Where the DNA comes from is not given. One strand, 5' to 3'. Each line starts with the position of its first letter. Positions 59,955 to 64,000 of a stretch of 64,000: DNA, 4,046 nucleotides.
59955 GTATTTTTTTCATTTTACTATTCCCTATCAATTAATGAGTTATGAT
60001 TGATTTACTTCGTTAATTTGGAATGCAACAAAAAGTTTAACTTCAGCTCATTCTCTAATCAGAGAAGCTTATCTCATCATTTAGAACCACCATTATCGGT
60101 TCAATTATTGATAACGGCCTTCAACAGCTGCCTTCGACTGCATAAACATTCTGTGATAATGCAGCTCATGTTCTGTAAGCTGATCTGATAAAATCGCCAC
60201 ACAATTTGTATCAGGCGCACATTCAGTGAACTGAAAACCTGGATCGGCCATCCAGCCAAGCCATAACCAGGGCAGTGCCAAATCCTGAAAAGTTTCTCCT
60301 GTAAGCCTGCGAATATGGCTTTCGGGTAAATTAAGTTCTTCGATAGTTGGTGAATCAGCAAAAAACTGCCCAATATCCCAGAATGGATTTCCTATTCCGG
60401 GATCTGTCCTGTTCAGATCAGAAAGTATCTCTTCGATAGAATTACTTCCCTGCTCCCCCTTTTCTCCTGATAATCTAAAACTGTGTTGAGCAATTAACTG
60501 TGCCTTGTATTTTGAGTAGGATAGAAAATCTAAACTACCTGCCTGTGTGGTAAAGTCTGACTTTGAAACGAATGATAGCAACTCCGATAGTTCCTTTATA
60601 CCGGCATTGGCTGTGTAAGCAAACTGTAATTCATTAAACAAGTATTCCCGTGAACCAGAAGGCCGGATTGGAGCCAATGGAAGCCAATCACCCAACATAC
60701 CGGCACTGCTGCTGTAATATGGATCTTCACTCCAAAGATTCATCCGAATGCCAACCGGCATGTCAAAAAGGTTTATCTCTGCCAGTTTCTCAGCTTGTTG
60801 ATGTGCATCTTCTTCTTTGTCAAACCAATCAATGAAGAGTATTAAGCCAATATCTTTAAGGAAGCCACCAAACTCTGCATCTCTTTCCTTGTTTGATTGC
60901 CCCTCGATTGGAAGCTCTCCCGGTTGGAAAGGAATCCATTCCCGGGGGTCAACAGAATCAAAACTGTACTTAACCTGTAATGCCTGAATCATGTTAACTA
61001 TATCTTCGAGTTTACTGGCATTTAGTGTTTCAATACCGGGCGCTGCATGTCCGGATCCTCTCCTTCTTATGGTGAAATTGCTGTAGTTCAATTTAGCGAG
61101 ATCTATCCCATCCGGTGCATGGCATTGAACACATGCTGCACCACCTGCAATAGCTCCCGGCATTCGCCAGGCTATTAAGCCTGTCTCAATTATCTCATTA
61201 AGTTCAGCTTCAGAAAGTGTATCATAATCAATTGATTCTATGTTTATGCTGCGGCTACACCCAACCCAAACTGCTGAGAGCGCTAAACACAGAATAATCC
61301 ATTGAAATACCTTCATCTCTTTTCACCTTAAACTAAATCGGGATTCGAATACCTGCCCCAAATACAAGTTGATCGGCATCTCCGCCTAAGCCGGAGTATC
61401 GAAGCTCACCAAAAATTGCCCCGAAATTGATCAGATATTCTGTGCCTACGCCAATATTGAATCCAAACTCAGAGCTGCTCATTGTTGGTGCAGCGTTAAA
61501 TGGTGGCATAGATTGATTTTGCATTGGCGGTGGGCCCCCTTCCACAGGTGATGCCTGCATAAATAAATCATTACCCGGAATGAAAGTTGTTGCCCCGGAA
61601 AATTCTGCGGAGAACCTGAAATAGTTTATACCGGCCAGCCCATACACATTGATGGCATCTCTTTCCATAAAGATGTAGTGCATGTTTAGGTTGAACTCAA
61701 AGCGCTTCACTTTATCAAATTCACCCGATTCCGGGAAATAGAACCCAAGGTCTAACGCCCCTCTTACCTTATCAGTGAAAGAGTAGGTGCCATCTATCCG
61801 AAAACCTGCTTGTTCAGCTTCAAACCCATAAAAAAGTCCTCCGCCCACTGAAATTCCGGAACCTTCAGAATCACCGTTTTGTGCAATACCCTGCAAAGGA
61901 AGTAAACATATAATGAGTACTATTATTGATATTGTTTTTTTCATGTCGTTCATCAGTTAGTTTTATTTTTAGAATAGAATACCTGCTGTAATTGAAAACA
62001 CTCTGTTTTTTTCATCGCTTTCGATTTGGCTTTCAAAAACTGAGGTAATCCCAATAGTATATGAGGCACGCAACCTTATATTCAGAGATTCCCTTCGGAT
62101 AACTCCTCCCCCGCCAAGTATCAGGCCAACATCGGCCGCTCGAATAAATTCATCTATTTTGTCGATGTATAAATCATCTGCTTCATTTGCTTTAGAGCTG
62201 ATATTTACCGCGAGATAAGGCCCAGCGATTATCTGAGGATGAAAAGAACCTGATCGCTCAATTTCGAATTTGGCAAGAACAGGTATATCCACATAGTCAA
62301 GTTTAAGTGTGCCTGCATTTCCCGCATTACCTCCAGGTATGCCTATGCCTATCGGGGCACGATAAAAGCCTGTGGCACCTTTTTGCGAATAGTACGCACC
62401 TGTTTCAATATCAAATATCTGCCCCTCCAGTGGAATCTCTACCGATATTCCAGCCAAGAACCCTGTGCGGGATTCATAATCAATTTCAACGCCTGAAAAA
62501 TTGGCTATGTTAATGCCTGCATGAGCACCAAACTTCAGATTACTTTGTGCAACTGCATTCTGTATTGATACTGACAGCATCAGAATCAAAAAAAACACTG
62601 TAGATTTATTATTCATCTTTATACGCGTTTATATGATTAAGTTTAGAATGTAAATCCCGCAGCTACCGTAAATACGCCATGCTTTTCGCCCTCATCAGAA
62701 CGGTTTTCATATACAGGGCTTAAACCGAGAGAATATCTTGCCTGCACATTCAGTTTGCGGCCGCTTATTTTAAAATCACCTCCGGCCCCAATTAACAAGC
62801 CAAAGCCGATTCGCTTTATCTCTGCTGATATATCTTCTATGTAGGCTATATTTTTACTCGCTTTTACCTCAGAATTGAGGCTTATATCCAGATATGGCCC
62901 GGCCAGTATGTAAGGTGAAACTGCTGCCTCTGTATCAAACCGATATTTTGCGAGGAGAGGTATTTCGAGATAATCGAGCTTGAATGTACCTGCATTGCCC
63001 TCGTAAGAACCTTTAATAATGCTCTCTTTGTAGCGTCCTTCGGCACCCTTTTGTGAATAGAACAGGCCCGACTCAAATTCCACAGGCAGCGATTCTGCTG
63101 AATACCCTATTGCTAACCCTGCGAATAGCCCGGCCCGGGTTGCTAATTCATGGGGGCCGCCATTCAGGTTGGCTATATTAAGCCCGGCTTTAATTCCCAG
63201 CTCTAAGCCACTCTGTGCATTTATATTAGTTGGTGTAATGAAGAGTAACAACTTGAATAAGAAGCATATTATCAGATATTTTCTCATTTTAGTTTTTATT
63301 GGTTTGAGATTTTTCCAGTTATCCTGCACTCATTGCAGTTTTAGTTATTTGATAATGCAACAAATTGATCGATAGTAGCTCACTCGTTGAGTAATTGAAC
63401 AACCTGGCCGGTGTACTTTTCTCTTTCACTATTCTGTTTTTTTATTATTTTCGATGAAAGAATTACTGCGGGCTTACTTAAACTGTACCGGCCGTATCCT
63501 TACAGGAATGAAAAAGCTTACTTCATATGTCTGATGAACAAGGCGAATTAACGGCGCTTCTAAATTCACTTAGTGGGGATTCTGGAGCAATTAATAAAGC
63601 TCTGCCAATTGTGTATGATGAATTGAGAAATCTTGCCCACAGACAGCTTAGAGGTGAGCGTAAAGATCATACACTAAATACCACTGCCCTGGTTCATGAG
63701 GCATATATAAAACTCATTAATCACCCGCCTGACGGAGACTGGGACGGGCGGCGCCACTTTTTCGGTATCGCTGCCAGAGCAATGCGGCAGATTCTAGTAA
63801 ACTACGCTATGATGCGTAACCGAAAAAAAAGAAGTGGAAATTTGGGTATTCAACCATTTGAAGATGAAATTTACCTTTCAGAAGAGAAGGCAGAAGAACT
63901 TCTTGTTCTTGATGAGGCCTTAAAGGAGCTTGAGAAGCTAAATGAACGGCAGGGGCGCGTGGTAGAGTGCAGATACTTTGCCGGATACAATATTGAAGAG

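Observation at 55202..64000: Ser/Thr kinase and TIGR02999-type ECF sigma bracket an envelope gene cassette: candidate phosphorylation-activated ECF system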

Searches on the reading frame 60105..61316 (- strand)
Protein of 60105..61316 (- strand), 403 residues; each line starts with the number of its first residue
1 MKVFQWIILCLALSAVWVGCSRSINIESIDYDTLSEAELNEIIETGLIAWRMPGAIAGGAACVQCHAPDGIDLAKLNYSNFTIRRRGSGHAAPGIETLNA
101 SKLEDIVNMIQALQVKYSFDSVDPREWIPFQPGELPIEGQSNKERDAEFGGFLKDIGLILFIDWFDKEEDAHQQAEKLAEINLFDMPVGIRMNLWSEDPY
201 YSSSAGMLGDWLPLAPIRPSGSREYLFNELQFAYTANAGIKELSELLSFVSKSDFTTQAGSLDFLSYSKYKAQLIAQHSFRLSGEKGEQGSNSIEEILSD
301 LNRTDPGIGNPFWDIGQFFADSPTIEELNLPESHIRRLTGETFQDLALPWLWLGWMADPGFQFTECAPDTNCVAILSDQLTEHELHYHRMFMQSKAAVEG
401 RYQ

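Call 3: search_protein_families(library=pfam, proteins=[window:60105-61316:-], max_evalue=0.01)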
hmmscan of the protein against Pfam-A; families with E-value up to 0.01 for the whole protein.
window:60105-61316:- (403 aa): 0 families

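Call 4: search_protein_families(library=ncbifam, proteins=[window:60105-61316:-], max_evalue=0.01)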
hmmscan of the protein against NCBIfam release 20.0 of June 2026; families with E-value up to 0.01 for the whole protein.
window:60105-61316:- (403 aa): 0 families

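Call 66: find_homologous_proteins(query=window:60105-61316:-, max_evalue=0.00001)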
Query window:60105-61316:- (403 aa): 9 proteins with E <= 0.00001 among 6806 candidates.
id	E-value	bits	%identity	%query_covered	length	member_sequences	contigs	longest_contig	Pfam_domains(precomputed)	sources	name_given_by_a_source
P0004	2.8e-275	931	100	100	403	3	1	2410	-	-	-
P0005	2.0e-222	757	80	100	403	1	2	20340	-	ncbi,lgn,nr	ncbi:MAG: hypothetical protein EA391_03585 [Balneolaceae bacterium]|nr:MAG: hypothetical protein EA3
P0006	4.2e-137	476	54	100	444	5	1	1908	-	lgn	-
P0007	3.5e-113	397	47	97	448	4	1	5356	-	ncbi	-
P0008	4.4e-99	351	42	99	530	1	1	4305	-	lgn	-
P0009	7.0e-99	350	46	89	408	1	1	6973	-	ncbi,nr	ncbi:MAG: hypothetical protein JJU37_07285, partial [Balneolaceae bacterium]|nr:hypothetical protein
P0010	9.5e-61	224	36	93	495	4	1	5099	-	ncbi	-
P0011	2.2e-25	108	30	82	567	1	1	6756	-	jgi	jgi:hypothetical protein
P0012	3.8e-25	107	28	89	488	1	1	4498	-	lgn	-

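Call 69: search_protein_families(library=pfam, proteins=[window:60105-61316:-], max_evalue=10)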
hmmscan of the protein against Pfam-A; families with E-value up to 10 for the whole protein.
window:60105-61316:- (403 aa): 0 families

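Call 76: predict_structure(alignment_id=A1)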
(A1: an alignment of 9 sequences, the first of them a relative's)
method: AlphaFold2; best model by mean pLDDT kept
length: 403 residues; sequences in the alignment: 9
mean_pLDDT: 72.3   pTM: 0.75
mean pLDDT of the five models: 72.3, 70.5, 67.0, 60.0, 56.6
residues with pLDDT >= 90: 35; 70-90: 213; 50-70: 104; < 50: 51
segments of 3 or more residues with pLDDT < 50: 19-26, 57-59, 132-135, 161-165, 194-211, 286-291, 339-341
pLDDT, mean of each block of 10 residues (from residue 1): 77 57 51 90 90 62 74 79 73 76 89 84 63 57 83 72 53 72 63 46 39 60 80 86 89 64 78 82 54 80 90 87 64 52 70 85 76 88 87 78 46
secondary structure, 60 per line:
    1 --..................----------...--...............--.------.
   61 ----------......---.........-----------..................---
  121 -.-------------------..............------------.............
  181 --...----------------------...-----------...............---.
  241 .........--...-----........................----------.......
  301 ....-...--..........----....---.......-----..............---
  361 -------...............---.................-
elements in order: H3-20 H36-50 H71-75 H80-88 H100-117 H142-155 H168-180 H222-236 H240-249 H260-283 H294-304 H311-320 H325-328 H332-338 H344-357 H368-382 H386-402

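Call 78: fold_search(model_id=the predicted structure, library=pdb)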
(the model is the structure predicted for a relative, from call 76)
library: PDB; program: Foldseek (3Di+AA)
matches with E <= 10: 348; with E <= 0.001: 0
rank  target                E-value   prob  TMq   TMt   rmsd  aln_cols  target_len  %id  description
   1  7t1s_A                2.8e-01  0.44  0.14  0.23  14.0       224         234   14  Crystal structure of a bacterial sterol transporter (released 2022-12-14)
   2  5q0q_C                3.8e-01  0.20  0.14  0.20  17.5       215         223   10  Ligand binding to FARNESOID-X-RECEPTOR (released 2017-07-05)
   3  3vtx_B                4.1e-01  0.66  0.16  0.31  11.4       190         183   10  Crystal structure of MamA protein (released 2012-10-31)
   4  7obi_A                5.4e-01  0.69  0.17  0.36   7.7       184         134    8  Consensus tetratricopeptide repeat protein type RV4 (released 2022-02-23)
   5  8fwd_1                5.4e-01  0.41  0.13  0.31  12.3       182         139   10  Fast and versatile sequence- independent protein docking for nanomaterials design using RPXDock (released 2023-05-10)
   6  8cqp_C                5.8e-01  0.60  0.15  0.38  13.2       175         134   10  Crystal structure of an 8-repeat consensus TPR superhelix with Calcium (low concentration) (released 2024-03-27)
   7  5q11_A                6.6e-01  0.16  0.14  0.20  17.6       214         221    9  Ligand binding to FARNESOID-X-RECEPTOR (released 2017-07-05)
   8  8far_A                8.2e-01  0.47  0.15  0.37  12.7       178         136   12  Accurate computational design of genetically encoded 3D protein crystals (released 2023-11-01)
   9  3asf_A                8.6e-01  0.28  0.14  0.29  12.5       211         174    9  MamA MSR-1 C2 (released 2011-07-20)
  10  9yr6_B                9.0e-01  0.08  0.11  0.15  24.8       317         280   12  Structure of HTTQ23-HAP40 complex bound to a small molecule ligand (released 2025-12-03)
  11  4zlh_A                9.8e-01  0.20  0.14  0.17  15.1       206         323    8  Structure of the LapB cytoplasmic domain at 2 angstroms (released 2015-11-11)
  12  8paq_A                1.0e+00  0.13  0.13  0.25  14.6       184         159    8  Structure of the small subunit of the laccase-like Nlac protein from Pleurotus eryngii (released 2024-02-07)
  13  9qhb                  1.1e+00  0.25  0.13  0.19  12.3       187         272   12  Crystal structure of 16-repeat CTPR protein with eliminated coordination sites (released 2025-10-22)
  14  2fo7                  1.1e+00  0.41  0.15  0.38  13.8       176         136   10  Crystal structure of an 8 repeat consensus TPR superhelix (trigonal crystal form) (released 2006-03-07)
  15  8cut_A                1.1e+00  0.33  0.14  0.36  12.6       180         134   12  Accurate computational design of genetically encoded 3D protein crystals (released 2023-11-01)
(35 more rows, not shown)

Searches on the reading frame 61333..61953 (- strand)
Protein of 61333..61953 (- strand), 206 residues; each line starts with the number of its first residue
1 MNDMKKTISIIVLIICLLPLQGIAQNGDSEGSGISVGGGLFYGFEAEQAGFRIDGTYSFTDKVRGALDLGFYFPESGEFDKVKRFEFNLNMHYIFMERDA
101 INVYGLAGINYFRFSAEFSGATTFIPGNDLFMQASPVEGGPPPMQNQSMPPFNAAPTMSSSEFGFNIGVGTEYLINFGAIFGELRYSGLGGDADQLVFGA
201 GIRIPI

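Call 3: search_protein_families(library=pfam, proteins=[window:61333-61953:-], max_evalue=0.01)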
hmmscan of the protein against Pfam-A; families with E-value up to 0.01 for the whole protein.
window:61333-61953:- (206 aa): 1 family
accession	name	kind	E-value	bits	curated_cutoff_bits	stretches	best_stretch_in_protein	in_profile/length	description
PF13505.12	OMP_b-brl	-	5.5e-07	30.4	28.7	1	28-178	16-143/175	Outer membrane protein beta-barrel domain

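Call 4: search_protein_families(library=ncbifam, proteins=[window:61333-61953:-], max_evalue=0.01)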
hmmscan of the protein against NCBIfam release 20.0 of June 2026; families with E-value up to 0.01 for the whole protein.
window:61333-61953:- (206 aa): 0 families

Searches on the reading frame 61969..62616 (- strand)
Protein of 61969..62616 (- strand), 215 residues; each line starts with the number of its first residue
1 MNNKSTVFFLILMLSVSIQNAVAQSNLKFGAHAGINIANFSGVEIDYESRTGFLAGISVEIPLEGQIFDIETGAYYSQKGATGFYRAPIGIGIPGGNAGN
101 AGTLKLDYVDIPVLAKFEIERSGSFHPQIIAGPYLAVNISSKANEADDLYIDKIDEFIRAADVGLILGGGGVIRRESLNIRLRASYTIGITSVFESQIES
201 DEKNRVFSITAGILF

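Call 3: search_protein_families(library=pfam, proteins=[window:61969-62616:-], max_evalue=0.01)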
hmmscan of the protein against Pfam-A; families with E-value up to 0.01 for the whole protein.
window:61969-62616:- (215 aa): 2 families
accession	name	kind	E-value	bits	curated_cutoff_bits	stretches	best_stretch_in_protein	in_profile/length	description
PF13568.12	OMP_b-brl_2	-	8.4e-24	85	27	1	23-195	2-175/175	Outer membrane protein beta-barrel domain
PF13505.12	OMP_b-brl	-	6.8e-11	43.1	28.7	1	9-215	2-175/175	Outer membrane protein beta-barrel domain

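Call 4: search_protein_families(library=ncbifam, proteins=[window:61969-62616:-], max_evalue=0.01)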
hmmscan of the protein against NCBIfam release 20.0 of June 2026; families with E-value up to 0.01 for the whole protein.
window:61969-62616:- (215 aa): 2 families
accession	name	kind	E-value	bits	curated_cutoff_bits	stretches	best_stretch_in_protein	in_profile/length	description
NF049866.1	outer_TDE1717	subfamily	4.2e-17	62.8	135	1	8-215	5-210/210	TDE1717 family outer membrane beta-barrel protein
NF052311.1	T9SS_PorT_SprT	equivalog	3.3e-05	23.3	125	1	95-149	115-169/239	type IX secretion/gliding motility protein PorT/SprT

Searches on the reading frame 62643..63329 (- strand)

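Call 3: search_protein_families(library=pfam, proteins=[window:62643-63329:-], max_evalue=0.01)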
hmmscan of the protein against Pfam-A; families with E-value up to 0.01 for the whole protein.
window:62643-63329:- (228 aa): 3 families
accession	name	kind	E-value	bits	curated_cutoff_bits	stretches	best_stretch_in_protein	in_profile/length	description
PF13568.12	OMP_b-brl_2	-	6e-25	88.8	27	1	37-207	1-174/175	Outer membrane protein beta-barrel domain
PF13505.12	OMP_b-brl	-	2.1e-10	41.5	28.7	1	36-228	14-175/175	Outer membrane protein beta-barrel domain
PF02462.21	Opacity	-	6.6e-05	23.4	21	1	108-199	19-102/126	Opacity family porin protein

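Call 4: search_protein_families(library=ncbifam, proteins=[window:62643-63329:-], max_evalue=0.01)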
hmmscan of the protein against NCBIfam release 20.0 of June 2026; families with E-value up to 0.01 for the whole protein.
window:62643-63329:- (228 aa): 2 families
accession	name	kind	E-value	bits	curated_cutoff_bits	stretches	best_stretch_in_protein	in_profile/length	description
NF049866.1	outer_TDE1717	subfamily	1.2e-19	71.1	135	1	15-216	1-198/210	TDE1717 family outer membrane beta-barrel protein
NF052311.1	T9SS_PorT_SprT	equivalog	0.00023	20.6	125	1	84-212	92-215/239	type IX secretion/gliding motility protein PorT/SprT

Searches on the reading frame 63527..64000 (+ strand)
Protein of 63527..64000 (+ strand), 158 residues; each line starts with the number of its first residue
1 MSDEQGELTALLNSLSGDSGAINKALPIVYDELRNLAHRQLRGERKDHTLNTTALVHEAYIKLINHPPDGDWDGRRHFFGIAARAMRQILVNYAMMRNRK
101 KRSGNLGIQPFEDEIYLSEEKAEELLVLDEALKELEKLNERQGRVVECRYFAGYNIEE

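Call 3: search_protein_families(library=pfam, proteins=[window:63527-64000:+], max_evalue=0.01)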
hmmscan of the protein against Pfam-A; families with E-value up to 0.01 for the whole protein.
window:63527-64000:+ (158 aa): 2 families
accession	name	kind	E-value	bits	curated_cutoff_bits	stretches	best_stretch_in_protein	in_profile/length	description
PF07638.17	Sigma70_ECF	-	2e-39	135.8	21.1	1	7-158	3-156/185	ECF sigma factor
PF04545.22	Sigma70_r4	-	0.0055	16.6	24.1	0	135-158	2-25/50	Sigma-70, region 4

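Call 4: search_protein_families(library=ncbifam, proteins=[window:63527-64000:+], max_evalue=0.01)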
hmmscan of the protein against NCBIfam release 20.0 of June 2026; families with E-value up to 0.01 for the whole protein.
window:63527-64000:+ (158 aa): 4 families
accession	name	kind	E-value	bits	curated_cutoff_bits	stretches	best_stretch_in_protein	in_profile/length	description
TIGR02999.1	Sig-70_X6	subfamily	1.2e-42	145.8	126.15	1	8-158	4-155/183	ECF-type sigma factor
TIGR02937.1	sigma70-ECF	superfamily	1.3e-09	38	42.9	1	27-158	8-138/165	sigma-70 family RNA polymerase sigma factor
NF009165.0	PRK12512.1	equivalog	1.9e-05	24.3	198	1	3-157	4-151/184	RNA polymerase sigma factor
TIGR02983.1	SigE-fam_strep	subfamily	0.0019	18.1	141.55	1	86-154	61-127/162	SigE family RNA polymerase sigma factor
